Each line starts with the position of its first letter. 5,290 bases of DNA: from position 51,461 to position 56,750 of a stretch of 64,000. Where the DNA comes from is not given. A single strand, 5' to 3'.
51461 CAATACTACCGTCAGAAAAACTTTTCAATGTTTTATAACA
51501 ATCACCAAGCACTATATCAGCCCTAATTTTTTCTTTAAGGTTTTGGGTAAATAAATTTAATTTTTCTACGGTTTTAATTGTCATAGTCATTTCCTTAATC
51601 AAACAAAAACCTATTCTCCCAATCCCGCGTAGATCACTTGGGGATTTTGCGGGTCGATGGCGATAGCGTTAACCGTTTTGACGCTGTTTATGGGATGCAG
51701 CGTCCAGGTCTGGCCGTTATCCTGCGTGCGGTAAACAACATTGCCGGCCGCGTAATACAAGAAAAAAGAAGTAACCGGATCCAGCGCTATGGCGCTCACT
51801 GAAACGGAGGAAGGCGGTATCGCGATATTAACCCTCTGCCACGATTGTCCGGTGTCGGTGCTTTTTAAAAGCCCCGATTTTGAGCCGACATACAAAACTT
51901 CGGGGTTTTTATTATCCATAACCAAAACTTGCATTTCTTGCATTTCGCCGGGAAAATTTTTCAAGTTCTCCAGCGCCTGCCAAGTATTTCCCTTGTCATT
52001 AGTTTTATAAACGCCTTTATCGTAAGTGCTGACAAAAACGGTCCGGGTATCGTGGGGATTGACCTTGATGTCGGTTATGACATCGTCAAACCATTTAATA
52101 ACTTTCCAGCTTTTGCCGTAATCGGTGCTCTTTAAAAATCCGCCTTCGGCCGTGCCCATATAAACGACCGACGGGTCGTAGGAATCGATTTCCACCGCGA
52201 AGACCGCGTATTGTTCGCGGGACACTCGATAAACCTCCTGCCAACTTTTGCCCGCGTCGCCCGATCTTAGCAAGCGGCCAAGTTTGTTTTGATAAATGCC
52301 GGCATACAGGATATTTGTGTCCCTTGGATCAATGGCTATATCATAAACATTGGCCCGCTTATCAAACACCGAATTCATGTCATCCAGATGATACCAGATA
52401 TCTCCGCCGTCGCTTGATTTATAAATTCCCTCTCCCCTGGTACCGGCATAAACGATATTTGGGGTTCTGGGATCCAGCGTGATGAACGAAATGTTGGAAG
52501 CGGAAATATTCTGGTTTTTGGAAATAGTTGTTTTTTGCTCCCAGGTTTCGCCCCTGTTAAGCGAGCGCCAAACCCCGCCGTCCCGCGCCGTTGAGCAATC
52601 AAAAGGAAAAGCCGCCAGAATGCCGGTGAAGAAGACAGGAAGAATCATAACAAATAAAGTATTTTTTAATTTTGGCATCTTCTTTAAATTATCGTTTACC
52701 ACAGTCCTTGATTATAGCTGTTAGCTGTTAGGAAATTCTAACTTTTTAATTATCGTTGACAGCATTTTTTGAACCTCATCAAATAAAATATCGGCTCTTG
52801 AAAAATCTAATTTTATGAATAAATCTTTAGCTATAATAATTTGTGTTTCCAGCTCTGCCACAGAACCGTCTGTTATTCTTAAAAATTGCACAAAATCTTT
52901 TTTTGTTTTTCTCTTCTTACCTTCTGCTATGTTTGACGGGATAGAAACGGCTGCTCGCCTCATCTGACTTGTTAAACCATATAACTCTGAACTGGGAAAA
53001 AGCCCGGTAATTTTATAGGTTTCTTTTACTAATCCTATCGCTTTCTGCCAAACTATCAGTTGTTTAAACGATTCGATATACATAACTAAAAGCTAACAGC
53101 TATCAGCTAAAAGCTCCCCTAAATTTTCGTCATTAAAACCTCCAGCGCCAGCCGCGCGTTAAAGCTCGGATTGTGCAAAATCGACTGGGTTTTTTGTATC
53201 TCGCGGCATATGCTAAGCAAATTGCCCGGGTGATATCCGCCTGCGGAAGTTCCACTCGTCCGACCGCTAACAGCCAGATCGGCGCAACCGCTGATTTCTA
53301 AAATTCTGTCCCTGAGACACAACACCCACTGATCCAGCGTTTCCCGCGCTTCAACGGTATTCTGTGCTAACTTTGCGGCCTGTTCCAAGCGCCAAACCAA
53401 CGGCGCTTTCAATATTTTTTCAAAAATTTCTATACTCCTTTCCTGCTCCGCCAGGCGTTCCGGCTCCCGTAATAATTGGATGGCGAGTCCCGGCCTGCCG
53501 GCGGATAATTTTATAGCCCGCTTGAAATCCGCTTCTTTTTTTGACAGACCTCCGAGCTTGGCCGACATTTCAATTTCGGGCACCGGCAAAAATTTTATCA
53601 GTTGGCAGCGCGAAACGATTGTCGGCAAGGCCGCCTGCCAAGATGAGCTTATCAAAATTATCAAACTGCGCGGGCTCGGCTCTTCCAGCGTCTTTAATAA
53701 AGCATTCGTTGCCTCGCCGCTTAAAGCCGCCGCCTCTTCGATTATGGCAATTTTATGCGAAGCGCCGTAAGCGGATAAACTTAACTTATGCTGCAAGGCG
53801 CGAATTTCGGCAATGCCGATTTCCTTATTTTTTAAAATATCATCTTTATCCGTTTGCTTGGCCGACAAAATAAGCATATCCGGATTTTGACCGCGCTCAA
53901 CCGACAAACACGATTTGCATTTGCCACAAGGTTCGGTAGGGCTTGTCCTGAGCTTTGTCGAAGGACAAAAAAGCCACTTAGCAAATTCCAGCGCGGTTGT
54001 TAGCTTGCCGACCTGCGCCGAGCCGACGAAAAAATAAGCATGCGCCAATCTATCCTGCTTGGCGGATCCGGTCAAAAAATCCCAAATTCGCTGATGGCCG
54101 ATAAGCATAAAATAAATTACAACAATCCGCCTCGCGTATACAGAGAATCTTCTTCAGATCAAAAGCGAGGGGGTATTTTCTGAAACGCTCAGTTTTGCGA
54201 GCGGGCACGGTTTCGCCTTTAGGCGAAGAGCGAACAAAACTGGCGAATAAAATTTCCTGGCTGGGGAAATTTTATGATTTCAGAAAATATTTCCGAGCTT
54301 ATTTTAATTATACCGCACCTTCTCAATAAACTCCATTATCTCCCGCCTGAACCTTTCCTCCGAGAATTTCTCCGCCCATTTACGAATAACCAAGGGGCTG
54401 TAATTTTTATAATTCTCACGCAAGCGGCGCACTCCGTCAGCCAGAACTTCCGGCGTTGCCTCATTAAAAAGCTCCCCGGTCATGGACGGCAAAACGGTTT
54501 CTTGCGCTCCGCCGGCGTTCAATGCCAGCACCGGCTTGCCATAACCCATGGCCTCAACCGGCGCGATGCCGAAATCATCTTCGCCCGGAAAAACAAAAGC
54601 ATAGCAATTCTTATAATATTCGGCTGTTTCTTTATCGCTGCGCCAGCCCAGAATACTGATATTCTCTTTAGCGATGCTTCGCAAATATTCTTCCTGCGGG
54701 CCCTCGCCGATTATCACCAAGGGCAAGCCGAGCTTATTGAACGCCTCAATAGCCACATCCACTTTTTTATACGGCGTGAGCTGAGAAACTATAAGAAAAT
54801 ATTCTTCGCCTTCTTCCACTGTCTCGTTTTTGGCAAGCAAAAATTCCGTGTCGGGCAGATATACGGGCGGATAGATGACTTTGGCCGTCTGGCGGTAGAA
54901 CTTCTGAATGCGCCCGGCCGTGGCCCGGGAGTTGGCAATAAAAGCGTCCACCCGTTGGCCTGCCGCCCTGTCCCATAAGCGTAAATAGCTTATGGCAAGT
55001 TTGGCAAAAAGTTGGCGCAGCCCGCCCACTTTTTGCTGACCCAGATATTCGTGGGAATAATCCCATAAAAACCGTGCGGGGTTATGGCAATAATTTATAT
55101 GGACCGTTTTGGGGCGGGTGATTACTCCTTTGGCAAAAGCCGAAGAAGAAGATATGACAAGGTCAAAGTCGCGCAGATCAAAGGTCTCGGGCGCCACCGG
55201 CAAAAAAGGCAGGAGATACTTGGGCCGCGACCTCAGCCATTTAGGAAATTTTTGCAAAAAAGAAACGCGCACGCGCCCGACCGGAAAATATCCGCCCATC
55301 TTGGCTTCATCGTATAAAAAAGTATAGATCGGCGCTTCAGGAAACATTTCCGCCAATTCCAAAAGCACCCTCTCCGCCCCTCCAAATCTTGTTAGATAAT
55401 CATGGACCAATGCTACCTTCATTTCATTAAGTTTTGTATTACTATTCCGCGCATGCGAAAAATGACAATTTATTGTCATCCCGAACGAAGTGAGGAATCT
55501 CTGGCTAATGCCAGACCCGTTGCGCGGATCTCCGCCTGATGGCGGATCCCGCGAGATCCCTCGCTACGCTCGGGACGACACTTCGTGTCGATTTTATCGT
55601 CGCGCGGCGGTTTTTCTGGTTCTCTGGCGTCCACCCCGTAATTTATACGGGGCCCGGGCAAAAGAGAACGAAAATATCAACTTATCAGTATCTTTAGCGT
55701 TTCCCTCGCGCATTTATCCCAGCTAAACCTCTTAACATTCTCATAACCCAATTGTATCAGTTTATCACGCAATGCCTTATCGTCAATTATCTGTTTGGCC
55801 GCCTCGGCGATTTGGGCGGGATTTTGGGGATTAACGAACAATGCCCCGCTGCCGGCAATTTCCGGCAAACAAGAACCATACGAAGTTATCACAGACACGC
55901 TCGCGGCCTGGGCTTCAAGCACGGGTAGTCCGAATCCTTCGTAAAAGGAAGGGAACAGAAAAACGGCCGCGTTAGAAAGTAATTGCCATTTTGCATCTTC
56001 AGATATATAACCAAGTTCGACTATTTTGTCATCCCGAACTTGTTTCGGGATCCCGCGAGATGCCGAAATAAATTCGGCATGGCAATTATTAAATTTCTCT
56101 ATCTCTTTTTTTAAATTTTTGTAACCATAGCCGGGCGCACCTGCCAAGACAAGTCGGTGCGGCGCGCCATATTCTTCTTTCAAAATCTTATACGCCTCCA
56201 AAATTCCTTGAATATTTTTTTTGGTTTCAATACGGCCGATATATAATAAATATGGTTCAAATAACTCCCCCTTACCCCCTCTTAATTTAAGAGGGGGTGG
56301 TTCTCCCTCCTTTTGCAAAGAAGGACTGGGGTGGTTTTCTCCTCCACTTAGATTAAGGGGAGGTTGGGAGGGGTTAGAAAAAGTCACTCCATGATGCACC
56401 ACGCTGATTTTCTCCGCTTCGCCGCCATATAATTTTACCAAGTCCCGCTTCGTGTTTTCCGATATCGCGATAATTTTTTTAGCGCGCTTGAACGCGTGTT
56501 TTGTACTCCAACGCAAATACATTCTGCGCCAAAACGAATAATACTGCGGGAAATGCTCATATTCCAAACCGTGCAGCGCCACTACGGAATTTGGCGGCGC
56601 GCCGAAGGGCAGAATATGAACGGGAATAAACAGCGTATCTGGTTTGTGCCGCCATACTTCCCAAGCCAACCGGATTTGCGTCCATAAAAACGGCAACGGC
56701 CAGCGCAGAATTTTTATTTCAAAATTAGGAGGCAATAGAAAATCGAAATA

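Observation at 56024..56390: Two further in-frame repeat insertions in a GT4 glycosyltransferase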

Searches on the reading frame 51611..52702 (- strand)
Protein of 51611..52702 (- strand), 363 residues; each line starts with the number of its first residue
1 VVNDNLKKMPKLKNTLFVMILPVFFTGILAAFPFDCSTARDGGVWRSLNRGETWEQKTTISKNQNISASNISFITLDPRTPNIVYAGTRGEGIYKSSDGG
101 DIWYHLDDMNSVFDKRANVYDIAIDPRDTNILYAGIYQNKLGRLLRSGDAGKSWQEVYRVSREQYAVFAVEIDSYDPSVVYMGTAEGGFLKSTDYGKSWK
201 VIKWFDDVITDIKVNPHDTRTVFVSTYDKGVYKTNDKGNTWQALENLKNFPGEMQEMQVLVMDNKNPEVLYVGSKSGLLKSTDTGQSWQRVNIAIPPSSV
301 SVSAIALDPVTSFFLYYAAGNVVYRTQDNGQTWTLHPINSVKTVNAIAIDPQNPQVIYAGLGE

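Call 76: search_protein_families(library=pfam, max_evalue=0.00001, proteins=[window:51611-52702:-])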
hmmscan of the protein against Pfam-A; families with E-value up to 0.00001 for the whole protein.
window:51611-52702:- (363 aa): 3 families
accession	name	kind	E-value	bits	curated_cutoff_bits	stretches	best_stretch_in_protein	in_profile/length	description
PF15902.12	Sortilin-Vps10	-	5.6e-26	91.8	33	2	190-271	4-84/446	Sortilin, neurotensin receptor 3,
PF14870.12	PSII_BNR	-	1.1e-16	61.4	27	1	206-343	17-147/303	Photosynthesis system II assembly factor YCF48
PF02012.26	BNR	-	2.7e-07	30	27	0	324-334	1-11/12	BNR/Asp-box repeat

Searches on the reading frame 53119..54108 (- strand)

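Call 16: search_protein_families(library=pfam, proteins=[window:53119-54108:-])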
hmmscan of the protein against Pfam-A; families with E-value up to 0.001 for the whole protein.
window:53119-54108:- (329 aa): 1 family
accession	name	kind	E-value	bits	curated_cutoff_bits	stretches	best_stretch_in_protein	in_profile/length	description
PF13177.12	DNA_pol3_delta2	-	9.5e-47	159.4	27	1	5-175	2-159/161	DNA polymerase III, delta subunit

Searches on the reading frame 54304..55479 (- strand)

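Call 16: search_protein_families(library=pfam, proteins=[window:54304-55479:-])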
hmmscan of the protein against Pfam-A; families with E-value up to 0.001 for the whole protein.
window:54304-55479:- (391 aa): 3 families
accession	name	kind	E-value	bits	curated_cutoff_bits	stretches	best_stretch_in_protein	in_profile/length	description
PF00534.26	Glycos_transf_1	-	3.1e-26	92.4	26.4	1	219-359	9-161/172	Glycosyl transferases group 1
PF13692.12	Glyco_trans_1_4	-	1.7e-21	77.4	27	1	227-356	3-142/142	Glycosyl transferases group 1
PF13439.12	Glyco_transf_4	-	2.9e-12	47.4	28.5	1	32-206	1-166/170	Glycosyltransferase Family 4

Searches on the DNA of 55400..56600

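Call 83: search_rna_families(source=window, start=55400, end=56600, threshold=evalue, max_evalue=1)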
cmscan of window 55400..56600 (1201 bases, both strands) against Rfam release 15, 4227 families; matches with E-value up to 1: 5.
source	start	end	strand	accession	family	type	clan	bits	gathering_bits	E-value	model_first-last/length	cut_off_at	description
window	56212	56389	+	RF03922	MIR2119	Gene; miRNA;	-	30.8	73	0.084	1-188/188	no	MIR2119 microRNA precursor family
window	56262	56378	+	RF03831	mir-627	Gene; miRNA;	-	25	86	0.0076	1-87/87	no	mir-627 microRNA precursor family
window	56212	56300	+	RF01822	RsaJ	Gene; sRNA;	-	22.7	100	0.0064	1-287/287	no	RNA Staph. aureus A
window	56256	56379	+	RF04209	MIR7533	Gene; miRNA;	-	22.5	230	0.059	1-249/249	no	MIR7533 microRNA precursor family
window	56283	56355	+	RF03189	mir-1175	Gene; miRNA;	-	17.3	51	0.91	1-72/72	no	mir-1175 microRNA precursor family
